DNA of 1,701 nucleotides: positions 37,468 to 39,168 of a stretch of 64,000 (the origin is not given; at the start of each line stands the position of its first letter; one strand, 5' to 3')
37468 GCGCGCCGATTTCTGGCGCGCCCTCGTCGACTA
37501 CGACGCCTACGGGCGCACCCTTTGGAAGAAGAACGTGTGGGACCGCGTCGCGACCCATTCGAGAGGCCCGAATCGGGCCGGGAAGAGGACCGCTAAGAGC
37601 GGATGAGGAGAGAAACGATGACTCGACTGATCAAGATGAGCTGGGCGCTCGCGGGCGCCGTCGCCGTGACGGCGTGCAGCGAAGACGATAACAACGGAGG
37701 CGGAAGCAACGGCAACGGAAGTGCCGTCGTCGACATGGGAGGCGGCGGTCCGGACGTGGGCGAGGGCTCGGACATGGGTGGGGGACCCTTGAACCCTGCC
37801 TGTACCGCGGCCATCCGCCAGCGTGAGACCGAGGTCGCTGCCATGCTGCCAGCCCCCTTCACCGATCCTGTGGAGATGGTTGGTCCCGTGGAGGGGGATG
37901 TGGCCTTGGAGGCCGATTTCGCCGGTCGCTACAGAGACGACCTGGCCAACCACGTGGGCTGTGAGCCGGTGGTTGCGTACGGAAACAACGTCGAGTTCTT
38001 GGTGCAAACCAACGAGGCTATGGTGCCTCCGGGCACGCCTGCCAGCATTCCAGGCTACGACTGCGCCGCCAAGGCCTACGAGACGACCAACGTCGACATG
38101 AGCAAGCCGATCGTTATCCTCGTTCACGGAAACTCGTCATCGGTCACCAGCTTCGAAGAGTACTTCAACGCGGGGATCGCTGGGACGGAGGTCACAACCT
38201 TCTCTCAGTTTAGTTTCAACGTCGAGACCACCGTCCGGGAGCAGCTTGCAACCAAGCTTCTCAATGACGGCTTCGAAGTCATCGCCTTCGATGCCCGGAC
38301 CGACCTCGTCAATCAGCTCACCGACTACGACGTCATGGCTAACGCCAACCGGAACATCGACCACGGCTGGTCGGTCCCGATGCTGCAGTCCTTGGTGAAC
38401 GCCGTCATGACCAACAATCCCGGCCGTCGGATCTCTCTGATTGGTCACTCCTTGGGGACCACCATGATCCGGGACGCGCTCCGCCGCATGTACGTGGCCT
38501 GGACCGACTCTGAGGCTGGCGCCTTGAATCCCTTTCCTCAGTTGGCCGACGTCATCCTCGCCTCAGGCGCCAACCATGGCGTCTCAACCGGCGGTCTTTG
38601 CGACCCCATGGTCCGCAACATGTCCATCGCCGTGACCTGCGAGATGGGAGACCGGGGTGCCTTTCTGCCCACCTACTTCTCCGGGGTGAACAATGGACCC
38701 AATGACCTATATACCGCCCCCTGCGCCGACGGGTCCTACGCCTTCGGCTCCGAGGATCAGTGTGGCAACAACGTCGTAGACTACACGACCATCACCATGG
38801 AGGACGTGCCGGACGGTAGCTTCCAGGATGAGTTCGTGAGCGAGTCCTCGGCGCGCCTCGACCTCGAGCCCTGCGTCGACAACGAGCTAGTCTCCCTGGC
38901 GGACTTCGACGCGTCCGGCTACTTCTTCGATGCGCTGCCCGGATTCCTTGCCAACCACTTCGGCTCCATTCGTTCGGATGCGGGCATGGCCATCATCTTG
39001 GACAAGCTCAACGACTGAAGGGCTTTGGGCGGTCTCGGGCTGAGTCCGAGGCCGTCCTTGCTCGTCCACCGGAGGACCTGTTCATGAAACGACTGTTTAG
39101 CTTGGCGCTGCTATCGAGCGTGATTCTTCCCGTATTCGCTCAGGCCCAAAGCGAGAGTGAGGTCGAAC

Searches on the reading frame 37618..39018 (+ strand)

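Call 42: search_protein_families(library=pfam, proteins=[window:37618-39018:+], max_evalue=0.01)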
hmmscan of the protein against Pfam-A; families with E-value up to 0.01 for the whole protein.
window:37618-39018:+ (466 aa): 4 families
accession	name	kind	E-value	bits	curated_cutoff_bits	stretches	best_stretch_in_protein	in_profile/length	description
PF05990.18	DUF900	-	7.5e-05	22.7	20.5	1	241-315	66-133/232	Alpha/beta hydrolase of unknown function (DUF900)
PF12697.13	Abhydrolase_6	-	0.00029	22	26.3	1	166-319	1-97/217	Alpha/beta hydrolase family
PF05057.20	DUF676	-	0.00038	20.5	20.3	1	259-293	66-101/217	Putative serine esterase (DUF676)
PF01674.24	Lipase_2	-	0.0014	18.6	20.3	0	252-343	57-142/219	Lipase (class 2)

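Call 50: search_protein_families(library=ncbifam, proteins=[window:37618-39018:+], max_evalue=0.01)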
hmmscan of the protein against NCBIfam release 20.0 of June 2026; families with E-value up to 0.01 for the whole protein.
window:37618-39018:+ (466 aa): 0 families
